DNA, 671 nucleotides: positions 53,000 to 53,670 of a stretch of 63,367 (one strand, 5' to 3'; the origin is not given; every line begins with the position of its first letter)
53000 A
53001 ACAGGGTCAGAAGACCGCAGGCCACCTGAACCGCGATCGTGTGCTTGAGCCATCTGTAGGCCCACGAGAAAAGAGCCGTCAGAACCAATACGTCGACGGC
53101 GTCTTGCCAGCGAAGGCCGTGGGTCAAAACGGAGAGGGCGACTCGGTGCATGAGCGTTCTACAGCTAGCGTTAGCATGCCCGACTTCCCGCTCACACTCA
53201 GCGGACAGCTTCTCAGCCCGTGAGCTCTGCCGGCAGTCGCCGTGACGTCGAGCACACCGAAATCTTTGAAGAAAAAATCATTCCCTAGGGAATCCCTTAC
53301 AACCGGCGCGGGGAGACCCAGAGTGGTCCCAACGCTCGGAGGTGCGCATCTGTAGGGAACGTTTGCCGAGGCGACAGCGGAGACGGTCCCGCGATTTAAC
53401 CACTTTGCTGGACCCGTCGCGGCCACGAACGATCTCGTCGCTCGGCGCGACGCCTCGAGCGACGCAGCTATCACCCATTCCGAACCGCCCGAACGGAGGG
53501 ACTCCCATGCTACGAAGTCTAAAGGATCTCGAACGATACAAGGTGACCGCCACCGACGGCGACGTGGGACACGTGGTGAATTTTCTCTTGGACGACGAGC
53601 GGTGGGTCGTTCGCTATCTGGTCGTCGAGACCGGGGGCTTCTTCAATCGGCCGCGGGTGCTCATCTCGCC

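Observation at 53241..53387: Second copy of the element carries a CRP/FNR-like dyad and a perfect 14-bp palindrome, in the divergent region between cdaA and the PRC/BON/HdeA array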

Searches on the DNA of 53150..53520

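Call 7: search_rna_families(source=window, start=53150, end=53520, threshold=evalue, max_evalue=10, show_alignments=3)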
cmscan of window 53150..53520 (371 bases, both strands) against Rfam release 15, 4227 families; matches with E-value up to 10: 4.
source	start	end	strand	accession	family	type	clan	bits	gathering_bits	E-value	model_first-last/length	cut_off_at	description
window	53257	53330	-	RF02126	GHRLOS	Gene; lncRNA;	-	15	48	0.21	1-70/70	no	Ghrelin opposite strand RNA conserved region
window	53394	53478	-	RF02467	Ms_IGR-2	Gene; sRNA;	-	13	45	2.6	1-82/82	no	Mycobacterium sRNA Ms_IGR-2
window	53277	53303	-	RF01346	CRISPR-DR36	Gene; CRISPR;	-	11.5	38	7.3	1-36/36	no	CRISPR RNA direct repeat element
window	53176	53194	+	RF01308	sR58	Gene; snRNA; snoRNA; CD-box;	-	11.4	55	9.6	35-53/55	no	Small nucleolar RNA sR58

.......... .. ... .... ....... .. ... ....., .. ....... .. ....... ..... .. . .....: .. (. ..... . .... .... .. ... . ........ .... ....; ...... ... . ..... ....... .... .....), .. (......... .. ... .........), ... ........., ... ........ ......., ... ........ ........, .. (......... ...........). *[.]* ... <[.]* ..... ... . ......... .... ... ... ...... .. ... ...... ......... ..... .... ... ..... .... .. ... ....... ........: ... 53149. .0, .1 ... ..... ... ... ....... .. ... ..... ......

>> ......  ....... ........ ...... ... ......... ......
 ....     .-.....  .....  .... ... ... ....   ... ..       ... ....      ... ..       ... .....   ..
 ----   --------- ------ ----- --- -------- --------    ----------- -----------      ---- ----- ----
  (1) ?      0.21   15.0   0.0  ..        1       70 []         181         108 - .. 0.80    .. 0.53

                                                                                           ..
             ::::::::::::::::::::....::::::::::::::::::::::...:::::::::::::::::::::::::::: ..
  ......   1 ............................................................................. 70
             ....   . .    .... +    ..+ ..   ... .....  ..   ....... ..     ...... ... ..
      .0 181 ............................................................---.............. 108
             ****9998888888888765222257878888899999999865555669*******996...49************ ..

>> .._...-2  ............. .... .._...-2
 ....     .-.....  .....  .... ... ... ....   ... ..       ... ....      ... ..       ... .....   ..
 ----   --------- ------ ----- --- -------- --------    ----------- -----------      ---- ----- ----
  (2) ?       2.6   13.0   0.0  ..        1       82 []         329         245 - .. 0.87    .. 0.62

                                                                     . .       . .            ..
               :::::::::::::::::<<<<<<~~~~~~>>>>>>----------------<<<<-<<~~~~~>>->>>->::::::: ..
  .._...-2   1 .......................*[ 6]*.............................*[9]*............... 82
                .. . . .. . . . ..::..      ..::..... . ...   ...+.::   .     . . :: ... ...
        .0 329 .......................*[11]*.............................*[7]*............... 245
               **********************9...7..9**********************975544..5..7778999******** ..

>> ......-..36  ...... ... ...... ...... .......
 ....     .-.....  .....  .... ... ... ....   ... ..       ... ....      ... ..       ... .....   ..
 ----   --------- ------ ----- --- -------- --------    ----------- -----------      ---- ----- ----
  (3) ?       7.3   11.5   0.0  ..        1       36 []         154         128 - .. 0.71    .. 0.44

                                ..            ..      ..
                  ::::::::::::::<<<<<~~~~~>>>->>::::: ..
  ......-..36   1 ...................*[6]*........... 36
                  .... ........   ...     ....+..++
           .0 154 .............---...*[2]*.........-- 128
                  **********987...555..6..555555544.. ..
